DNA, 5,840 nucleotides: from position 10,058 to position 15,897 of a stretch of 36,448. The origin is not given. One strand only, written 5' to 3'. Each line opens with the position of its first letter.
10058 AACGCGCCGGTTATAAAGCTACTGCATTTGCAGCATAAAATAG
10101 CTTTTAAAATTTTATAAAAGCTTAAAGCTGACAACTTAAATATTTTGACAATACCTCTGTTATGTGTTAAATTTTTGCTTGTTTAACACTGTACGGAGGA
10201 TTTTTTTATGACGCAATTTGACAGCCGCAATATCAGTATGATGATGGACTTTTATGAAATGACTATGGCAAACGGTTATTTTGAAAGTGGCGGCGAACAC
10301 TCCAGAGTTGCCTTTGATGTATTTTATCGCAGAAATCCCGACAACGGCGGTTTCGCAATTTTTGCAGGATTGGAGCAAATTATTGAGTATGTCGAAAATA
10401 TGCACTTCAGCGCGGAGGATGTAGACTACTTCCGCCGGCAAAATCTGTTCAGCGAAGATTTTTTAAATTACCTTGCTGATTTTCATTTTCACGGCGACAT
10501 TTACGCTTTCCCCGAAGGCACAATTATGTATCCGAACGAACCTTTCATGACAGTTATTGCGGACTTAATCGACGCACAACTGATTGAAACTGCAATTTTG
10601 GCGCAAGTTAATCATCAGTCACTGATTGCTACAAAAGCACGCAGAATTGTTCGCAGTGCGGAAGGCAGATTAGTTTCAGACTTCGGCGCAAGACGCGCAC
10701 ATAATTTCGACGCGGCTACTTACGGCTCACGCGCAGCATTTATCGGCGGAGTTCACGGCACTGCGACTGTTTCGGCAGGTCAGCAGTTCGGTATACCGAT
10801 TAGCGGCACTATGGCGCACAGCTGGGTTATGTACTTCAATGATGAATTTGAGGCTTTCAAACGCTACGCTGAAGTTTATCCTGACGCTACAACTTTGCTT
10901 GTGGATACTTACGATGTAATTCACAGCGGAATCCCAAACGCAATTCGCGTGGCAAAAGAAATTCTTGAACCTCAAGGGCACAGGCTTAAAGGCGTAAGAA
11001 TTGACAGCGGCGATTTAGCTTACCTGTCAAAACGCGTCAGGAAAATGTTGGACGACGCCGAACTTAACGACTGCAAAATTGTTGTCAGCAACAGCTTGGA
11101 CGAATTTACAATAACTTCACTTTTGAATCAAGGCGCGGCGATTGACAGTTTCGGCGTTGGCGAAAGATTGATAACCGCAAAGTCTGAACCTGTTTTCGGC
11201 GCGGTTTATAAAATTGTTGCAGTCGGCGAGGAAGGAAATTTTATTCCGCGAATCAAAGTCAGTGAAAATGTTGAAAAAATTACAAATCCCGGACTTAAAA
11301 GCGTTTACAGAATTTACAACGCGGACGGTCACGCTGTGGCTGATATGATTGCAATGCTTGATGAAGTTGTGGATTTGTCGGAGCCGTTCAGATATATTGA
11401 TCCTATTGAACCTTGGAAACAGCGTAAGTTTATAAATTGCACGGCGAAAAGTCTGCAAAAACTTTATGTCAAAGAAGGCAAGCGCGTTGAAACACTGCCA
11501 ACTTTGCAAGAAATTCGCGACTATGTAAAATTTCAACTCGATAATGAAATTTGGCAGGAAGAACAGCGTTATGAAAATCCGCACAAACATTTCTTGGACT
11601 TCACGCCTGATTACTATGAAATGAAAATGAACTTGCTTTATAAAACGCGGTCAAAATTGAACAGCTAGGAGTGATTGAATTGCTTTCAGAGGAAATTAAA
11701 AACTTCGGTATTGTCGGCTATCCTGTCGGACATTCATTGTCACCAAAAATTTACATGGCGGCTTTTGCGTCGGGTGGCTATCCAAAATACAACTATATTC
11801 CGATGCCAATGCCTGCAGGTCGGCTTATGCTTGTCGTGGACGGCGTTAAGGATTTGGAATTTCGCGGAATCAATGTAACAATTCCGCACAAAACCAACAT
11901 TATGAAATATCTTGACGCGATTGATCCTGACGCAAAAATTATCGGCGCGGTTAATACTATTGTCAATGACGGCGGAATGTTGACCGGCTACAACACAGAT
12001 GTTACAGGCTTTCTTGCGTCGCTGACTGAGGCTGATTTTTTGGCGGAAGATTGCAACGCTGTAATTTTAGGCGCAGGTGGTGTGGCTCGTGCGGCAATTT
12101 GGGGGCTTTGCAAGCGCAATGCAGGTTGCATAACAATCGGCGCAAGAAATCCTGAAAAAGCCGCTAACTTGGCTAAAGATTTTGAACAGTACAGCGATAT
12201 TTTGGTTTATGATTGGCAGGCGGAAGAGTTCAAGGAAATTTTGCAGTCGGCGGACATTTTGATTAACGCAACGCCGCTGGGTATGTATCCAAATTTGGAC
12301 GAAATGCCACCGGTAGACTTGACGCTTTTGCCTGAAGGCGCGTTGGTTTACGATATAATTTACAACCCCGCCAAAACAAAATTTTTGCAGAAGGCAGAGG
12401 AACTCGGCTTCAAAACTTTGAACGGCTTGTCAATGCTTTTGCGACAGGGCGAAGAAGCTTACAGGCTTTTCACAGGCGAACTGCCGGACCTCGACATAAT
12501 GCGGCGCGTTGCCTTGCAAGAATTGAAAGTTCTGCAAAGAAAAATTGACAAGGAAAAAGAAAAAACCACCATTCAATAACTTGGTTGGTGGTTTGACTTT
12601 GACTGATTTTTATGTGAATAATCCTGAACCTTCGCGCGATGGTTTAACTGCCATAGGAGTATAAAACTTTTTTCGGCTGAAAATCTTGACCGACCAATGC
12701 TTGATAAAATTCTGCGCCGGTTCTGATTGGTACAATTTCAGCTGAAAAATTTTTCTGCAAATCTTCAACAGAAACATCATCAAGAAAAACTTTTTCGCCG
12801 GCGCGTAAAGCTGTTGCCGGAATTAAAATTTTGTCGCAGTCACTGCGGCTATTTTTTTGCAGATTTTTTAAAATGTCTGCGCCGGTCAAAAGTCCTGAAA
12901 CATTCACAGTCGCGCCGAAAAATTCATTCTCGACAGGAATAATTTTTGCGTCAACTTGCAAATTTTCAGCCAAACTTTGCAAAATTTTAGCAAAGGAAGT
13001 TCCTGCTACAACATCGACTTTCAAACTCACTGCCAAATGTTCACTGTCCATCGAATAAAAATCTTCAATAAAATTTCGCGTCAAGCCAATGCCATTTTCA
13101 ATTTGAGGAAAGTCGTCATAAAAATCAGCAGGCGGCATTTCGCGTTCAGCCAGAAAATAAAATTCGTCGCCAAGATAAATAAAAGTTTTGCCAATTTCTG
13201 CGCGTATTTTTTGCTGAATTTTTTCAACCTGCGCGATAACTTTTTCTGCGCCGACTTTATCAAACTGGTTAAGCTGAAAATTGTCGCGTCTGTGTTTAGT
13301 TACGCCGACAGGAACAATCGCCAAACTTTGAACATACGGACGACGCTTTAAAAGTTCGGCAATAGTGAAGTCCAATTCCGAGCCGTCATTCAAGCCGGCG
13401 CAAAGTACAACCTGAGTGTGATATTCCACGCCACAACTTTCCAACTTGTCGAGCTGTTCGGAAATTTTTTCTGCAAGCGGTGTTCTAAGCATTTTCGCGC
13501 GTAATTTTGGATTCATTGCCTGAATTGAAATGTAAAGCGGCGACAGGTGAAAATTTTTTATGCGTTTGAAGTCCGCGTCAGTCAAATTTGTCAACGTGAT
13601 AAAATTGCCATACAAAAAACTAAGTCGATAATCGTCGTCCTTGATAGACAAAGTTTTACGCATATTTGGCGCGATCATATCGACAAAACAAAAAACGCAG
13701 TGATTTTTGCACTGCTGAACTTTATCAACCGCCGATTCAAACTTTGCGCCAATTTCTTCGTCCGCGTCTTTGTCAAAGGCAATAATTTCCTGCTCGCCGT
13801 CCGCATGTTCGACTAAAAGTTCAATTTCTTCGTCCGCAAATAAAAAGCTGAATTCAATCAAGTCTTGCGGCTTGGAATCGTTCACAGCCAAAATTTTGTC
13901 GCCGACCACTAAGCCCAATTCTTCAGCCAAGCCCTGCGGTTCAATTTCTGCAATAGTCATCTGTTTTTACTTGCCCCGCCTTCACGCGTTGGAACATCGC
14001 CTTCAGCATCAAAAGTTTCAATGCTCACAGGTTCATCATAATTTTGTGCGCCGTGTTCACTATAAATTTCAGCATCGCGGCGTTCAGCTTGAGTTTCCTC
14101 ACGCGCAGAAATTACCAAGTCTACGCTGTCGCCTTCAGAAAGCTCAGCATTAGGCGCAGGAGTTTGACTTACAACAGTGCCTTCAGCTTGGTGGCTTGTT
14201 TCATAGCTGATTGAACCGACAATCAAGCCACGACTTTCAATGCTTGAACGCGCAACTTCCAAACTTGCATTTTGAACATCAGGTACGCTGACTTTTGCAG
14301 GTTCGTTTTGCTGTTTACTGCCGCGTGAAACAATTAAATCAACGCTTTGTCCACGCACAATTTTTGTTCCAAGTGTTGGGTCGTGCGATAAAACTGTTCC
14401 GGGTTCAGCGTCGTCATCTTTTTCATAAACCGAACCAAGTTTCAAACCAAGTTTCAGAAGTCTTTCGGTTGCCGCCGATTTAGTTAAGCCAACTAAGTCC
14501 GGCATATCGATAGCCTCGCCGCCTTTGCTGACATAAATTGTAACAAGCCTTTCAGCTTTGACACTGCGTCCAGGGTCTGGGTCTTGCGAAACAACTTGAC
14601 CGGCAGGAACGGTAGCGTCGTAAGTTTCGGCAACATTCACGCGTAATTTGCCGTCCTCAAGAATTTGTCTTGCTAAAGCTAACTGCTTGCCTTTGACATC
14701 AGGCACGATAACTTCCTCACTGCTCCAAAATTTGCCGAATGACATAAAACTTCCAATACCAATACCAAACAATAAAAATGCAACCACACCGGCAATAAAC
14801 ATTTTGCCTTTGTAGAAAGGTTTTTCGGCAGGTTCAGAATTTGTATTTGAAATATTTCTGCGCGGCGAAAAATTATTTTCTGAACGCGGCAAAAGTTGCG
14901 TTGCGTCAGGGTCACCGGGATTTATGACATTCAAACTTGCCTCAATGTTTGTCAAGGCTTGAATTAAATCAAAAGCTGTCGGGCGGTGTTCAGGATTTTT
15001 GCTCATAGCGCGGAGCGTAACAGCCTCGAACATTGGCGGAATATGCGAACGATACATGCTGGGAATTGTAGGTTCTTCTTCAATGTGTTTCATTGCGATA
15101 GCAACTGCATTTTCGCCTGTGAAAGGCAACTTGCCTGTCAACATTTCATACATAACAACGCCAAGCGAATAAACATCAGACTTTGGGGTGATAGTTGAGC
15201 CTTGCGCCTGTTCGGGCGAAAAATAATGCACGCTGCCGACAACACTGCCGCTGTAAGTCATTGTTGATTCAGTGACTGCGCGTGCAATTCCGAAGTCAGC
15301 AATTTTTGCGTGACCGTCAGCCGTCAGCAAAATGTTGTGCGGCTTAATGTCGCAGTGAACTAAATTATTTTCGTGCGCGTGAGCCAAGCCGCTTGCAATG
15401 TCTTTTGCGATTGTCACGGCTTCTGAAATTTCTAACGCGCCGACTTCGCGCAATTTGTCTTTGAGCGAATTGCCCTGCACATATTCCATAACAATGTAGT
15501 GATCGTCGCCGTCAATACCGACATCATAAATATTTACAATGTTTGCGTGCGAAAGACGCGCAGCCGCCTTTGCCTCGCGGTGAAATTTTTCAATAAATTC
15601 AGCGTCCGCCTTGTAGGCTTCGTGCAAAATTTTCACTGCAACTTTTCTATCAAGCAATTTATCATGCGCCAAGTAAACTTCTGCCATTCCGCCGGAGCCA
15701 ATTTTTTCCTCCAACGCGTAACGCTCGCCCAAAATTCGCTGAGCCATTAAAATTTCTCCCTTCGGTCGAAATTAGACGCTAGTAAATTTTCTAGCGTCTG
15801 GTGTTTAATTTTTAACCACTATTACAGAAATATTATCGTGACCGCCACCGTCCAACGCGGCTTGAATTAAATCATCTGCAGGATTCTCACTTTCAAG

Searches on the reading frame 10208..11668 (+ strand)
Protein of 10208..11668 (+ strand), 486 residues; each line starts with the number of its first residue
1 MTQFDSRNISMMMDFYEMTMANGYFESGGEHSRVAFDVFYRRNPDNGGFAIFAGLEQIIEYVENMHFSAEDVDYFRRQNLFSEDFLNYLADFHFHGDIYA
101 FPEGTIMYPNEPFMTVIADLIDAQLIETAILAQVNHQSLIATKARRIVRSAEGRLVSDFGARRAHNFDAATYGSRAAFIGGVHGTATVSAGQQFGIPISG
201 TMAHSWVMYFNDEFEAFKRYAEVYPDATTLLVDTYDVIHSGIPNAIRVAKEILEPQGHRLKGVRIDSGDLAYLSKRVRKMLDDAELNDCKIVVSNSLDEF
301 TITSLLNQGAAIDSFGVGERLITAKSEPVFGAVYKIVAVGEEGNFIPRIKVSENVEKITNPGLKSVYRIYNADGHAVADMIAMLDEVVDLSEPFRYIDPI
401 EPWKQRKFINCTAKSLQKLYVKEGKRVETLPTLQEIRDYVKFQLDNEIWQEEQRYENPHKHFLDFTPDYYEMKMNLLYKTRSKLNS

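Call 18: search_protein_families(library=pfam, proteins=[window:10208-11668:+], max_evalue=0.001)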
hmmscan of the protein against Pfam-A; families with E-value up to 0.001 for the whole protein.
window:10208-11668:+ (486 aa): 4 families
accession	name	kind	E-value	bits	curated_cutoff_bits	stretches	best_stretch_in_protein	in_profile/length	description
PF17767.7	NAPRTase_N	-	3.8e-35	121.4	32.6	1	11-135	1-125/125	Nicotinate phosphoribosyltransferase (NAPRTase) N-terminal domain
PF17956.6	NAPRTase_C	-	1.6e-30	106.2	23.3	1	364-473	2-111/111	Nicotinate phosphoribosyltransferase C-terminal domain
PF04095.22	NAPRTase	-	3.6e-11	43.7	20.8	1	156-335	3-192/239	Nicotinate phosphoribosyltransferase (NAPRTase) family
PF02749.22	QRPTase_N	-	0.00062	20.4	27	0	97-137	42-81/82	Quinolinate phosphoribosyl transferase, N-terminal domain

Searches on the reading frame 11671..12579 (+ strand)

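Call 18: search_protein_families(library=pfam, proteins=[window:11671-12579:+], max_evalue=0.001)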
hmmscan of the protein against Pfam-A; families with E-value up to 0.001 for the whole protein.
window:11671-12579:+ (302 aa): 5 families
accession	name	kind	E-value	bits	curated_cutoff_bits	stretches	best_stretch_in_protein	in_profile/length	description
PF08501.16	Shikimate_dh_N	-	2.2e-25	89.1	27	1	14-97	1-83/83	Shikimate dehydrogenase substrate binding domain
PF18317.6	SDH_C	-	1.1e-09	38.3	25.8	1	252-282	1-31/31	Shikimate 5'-dehydrogenase C-terminal domain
PF01488.26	Shikimate_DH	-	9e-09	36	24.3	1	126-201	11-83/138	Shikimate / quinate 5-dehydrogenase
PF03807.23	F420_oxidored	-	3e-06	28.2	21.6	1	132-209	4-75/94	NADP oxidoreductase coenzyme F420-dependent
PF03435.24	Sacchrp_dh_NADP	-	5.7e-05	23.9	25.1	1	131-202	2-77/129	Saccharopine dehydrogenase NADP binding domain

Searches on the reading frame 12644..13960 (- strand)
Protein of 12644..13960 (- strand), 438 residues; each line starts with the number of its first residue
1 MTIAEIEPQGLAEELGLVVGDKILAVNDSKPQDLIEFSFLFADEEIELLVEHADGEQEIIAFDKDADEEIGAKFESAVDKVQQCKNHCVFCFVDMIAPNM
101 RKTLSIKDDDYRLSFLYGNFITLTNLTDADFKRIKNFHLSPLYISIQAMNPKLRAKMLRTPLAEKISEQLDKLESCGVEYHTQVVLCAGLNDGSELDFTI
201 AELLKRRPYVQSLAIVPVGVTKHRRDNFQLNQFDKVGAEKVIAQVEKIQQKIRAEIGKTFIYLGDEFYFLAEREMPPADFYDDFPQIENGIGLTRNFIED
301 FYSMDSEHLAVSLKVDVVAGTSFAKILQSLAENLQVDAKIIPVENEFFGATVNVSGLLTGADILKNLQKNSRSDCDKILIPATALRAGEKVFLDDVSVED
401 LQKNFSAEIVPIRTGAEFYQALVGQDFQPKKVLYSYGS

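Call 18: search_protein_families(library=pfam, proteins=[window:12644-13960:-], max_evalue=0.001)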
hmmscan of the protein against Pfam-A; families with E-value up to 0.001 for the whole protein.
window:12644-13960:- (438 aa): 4 families
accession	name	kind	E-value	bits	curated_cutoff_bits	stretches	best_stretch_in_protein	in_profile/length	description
PF04459.17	DUF512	-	5.3e-64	215.6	25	1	216-412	1-200/202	Protein of unknown function (DUF512)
PF19238.5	Radical_SAM_2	-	1.1e-59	200.9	26.7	1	64-213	1-151/151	Radical SAM-like domain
PF17820.7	PDZ_6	-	7.5e-09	35.6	27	1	3-51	2-53/54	PDZ domain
PF04055.27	Radical_SAM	-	0.00054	20.6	29.5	0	125-192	88-156/166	Radical SAM superfamily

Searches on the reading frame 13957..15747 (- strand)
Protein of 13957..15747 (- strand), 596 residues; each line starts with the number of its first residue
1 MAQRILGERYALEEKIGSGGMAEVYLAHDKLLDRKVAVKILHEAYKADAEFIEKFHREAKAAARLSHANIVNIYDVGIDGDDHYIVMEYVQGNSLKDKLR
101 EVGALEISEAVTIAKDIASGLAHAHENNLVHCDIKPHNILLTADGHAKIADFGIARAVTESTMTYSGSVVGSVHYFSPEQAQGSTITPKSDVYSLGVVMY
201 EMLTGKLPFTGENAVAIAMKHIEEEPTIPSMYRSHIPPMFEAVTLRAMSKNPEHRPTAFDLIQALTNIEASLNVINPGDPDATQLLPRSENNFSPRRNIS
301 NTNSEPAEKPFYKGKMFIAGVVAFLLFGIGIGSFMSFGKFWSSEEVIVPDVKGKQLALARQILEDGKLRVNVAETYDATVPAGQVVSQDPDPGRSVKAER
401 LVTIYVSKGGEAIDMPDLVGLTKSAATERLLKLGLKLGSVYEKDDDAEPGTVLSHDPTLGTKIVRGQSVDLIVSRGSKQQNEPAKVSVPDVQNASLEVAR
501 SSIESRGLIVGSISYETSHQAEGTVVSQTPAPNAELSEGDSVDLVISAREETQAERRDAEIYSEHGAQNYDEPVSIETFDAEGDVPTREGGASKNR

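Call 18: search_protein_families(library=pfam, proteins=[window:13957-15747:-], max_evalue=0.001)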
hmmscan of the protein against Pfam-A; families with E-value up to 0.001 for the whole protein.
window:13957-15747:- (596 aa): 7 families
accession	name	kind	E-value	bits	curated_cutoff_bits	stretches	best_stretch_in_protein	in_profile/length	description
PF00069.31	Pkinase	-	3.8e-59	200.7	31.7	1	10-263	1-259/263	Protein kinase domain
PF07714.23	PK_Tyr_Ser-Thr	-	1e-48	166.4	23.1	1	12-264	3-257/258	Protein tyrosine and serine/threonine kinase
PF03793.24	PASTA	-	6e-43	145.1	23.2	3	346-408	1-64/64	PASTA domain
PF03109.22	ABC1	-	1.8e-09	37.6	22.9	1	81-163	141-222/244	ABC1 atypical kinase-like domain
PF01163.29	RIO1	-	1.5e-06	28.4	22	1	57-153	57-149/187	RIO domain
PF14531.12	Kinase-like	-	6.9e-05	22.7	25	1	122-214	159-256/289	Kinase-like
PF01636.29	APH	-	0.00057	20.1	23.2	0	22-125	11-108/239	Phosphotransferase enzyme family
